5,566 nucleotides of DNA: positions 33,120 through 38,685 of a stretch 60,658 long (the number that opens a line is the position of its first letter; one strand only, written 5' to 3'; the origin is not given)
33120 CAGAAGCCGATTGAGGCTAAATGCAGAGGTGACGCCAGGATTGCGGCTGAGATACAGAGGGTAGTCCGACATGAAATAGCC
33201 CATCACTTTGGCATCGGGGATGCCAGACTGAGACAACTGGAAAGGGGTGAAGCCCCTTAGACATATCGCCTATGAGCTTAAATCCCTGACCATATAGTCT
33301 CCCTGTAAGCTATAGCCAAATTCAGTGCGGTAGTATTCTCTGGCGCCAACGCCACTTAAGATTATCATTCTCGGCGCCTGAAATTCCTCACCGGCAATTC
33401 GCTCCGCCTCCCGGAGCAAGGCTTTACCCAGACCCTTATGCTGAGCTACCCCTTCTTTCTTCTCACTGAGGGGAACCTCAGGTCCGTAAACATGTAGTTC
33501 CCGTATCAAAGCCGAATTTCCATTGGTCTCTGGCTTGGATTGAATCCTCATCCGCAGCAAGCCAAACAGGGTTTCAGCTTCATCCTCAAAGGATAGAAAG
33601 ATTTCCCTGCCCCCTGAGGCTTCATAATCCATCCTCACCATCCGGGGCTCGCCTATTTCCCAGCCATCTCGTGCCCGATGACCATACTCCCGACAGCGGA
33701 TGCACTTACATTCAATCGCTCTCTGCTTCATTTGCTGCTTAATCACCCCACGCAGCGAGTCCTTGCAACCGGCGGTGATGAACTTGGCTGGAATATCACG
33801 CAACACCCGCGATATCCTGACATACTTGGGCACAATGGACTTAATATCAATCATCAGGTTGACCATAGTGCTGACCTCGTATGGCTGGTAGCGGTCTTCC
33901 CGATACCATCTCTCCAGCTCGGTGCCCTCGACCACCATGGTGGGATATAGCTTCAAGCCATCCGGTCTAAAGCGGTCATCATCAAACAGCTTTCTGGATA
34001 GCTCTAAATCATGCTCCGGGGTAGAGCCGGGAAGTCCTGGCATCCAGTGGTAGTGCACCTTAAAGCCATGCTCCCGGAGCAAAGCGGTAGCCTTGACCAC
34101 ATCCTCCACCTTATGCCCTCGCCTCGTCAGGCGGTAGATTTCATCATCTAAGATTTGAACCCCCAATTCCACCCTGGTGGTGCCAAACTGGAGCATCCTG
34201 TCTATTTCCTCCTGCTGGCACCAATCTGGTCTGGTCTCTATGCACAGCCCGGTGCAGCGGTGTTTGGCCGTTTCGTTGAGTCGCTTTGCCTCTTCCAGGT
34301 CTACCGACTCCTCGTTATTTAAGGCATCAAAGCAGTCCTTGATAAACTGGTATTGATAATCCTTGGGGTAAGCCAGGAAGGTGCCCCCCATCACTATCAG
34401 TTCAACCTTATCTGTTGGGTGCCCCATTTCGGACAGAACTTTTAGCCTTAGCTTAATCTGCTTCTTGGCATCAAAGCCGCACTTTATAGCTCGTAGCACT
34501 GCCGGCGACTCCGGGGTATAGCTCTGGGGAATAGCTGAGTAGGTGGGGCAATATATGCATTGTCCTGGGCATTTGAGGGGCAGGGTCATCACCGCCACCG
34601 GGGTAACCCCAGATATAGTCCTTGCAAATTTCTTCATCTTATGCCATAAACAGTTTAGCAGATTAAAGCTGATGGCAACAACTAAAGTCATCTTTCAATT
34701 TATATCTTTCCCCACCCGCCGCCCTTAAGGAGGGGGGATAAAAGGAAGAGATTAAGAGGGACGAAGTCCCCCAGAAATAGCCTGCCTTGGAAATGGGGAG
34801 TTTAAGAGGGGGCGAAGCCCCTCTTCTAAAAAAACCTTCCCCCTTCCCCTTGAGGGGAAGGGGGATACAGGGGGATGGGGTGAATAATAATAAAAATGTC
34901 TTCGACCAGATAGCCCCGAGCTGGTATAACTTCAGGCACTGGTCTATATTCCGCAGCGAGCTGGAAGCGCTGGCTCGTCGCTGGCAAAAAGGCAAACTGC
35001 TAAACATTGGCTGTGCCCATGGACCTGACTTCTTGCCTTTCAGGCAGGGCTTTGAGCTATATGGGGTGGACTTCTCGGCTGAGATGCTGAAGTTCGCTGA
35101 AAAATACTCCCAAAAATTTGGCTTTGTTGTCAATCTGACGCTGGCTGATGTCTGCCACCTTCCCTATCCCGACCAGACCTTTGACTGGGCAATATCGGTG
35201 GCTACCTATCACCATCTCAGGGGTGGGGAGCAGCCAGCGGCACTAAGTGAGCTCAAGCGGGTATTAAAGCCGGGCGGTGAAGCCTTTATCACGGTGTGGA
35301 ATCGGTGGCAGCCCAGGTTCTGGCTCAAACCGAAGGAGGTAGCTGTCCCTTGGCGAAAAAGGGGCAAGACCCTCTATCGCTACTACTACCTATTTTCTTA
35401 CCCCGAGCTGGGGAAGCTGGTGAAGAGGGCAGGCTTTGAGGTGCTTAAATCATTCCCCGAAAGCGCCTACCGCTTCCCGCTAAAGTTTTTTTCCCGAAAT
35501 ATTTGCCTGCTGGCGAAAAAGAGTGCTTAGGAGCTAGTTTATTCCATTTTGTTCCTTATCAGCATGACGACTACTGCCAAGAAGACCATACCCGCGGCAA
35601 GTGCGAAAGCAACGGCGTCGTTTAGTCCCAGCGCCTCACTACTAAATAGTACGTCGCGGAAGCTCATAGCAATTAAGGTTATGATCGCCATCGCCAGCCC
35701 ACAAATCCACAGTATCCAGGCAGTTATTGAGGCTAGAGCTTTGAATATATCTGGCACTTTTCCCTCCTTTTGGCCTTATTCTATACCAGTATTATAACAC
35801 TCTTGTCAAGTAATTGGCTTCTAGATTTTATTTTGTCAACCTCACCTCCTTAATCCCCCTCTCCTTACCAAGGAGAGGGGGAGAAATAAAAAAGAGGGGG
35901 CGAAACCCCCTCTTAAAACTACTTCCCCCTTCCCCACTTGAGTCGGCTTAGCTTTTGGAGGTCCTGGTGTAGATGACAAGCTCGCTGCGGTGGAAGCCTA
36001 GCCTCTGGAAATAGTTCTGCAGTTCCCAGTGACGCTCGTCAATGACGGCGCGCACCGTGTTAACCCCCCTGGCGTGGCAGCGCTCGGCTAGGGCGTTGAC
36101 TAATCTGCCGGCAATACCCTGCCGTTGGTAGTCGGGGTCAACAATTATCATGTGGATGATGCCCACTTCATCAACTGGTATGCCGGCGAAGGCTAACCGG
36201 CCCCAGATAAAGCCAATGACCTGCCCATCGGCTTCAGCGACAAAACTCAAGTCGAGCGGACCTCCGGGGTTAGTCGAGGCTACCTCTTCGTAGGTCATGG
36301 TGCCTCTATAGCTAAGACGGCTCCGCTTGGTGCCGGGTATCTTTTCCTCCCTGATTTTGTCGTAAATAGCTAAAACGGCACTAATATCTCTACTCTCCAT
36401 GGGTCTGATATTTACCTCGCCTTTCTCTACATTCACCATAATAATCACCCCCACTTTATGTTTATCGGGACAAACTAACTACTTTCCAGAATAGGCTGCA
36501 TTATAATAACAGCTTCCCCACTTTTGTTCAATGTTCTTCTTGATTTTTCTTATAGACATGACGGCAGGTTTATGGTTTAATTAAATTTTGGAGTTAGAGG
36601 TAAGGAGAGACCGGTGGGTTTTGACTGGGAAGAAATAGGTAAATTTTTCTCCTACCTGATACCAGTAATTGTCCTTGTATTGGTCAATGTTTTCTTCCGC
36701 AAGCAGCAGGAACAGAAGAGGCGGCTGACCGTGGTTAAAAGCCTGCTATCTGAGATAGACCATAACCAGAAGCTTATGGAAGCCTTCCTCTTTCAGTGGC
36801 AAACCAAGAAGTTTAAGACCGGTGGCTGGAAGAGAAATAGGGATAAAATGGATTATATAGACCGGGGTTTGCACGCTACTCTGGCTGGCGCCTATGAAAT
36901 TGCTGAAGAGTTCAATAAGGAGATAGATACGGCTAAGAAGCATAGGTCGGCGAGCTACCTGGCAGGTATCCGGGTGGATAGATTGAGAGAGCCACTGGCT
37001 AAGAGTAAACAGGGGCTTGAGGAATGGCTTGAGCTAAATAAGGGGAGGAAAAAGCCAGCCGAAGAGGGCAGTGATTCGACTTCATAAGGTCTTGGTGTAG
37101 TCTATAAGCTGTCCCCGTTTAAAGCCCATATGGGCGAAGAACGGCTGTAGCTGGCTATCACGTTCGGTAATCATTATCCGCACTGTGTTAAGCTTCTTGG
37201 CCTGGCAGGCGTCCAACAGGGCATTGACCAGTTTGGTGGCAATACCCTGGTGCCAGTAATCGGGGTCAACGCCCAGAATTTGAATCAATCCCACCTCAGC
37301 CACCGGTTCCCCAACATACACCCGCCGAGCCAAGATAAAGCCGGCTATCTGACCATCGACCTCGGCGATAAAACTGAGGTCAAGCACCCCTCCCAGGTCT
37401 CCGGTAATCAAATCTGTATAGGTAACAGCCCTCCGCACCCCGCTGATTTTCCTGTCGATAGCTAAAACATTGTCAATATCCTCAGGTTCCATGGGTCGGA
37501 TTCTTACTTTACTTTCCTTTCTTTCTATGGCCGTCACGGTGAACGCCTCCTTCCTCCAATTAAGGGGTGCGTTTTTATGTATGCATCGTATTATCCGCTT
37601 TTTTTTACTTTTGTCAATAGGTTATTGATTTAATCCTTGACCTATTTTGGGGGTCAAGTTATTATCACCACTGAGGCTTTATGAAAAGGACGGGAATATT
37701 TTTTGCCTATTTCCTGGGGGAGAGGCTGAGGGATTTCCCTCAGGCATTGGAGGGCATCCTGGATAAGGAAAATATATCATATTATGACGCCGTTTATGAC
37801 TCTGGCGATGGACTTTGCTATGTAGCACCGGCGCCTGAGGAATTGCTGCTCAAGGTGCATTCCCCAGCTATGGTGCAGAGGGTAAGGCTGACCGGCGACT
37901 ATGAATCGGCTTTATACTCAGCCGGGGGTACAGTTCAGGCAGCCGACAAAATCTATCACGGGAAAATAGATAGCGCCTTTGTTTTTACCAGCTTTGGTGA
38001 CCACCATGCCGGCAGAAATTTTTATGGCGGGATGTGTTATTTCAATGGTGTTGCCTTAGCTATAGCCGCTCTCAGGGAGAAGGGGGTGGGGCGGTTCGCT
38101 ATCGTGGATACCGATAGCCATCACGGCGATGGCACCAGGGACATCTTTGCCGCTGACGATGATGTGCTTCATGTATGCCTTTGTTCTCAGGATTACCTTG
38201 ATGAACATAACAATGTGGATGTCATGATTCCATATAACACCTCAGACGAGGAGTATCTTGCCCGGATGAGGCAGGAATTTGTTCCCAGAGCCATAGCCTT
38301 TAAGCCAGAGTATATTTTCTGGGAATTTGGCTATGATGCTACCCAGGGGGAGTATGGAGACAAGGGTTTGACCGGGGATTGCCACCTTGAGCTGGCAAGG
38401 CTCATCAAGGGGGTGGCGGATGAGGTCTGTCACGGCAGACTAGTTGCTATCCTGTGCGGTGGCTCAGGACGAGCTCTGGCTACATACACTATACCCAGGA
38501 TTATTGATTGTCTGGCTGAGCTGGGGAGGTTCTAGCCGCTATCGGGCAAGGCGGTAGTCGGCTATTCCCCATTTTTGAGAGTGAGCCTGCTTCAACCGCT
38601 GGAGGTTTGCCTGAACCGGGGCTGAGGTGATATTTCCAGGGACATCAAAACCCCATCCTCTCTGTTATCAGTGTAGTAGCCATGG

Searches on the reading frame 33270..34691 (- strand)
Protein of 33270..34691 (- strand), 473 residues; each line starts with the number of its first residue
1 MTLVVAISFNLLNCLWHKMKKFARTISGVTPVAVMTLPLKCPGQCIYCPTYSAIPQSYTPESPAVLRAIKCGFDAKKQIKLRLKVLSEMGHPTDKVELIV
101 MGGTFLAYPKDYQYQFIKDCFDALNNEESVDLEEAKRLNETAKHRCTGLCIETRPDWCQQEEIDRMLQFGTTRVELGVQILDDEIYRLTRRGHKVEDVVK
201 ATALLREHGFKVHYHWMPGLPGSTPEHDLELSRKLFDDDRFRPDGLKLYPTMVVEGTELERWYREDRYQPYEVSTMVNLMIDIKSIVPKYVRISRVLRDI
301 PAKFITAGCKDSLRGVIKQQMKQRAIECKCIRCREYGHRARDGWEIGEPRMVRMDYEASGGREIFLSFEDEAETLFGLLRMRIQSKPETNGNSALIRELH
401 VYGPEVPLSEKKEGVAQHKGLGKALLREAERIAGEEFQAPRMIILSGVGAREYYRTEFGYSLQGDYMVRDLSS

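Call 63: search_protein_families(library=pfam, proteins=[window:33270-34691:-], max_evalue=0.00001)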
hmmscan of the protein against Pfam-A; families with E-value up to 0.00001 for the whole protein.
window:33270-34691:- (473 aa): 2 families
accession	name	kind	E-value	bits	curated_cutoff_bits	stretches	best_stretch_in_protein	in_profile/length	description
PF16199.10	Radical_SAM_C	-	1.3e-20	73.7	31.9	1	243-322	1-84/85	Radical_SAM C-terminal domain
PF04055.27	Radical_SAM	-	4.8e-20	72.8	29.5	1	40-227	6-158/166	Radical SAM superfamily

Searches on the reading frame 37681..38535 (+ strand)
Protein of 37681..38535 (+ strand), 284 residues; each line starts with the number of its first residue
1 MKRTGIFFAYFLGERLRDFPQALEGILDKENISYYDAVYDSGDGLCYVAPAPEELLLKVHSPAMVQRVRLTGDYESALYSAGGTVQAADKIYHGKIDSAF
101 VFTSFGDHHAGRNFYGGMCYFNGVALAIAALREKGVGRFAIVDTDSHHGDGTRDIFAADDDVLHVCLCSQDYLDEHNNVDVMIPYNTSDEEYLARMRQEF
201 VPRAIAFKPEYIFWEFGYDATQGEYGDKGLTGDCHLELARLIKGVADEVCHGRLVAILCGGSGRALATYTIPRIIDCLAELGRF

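Call 63: search_protein_families(library=pfam, proteins=[window:37681-38535:+], max_evalue=0.00001)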
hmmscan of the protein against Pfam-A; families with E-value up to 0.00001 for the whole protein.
window:37681-38535:+ (284 aa): 1 family
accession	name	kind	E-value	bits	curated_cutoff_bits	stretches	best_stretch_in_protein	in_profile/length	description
PF00850.24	Hist_deacetyl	-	3e-38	132.3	27.9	1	74-261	78-281/298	Histone deacetylase domain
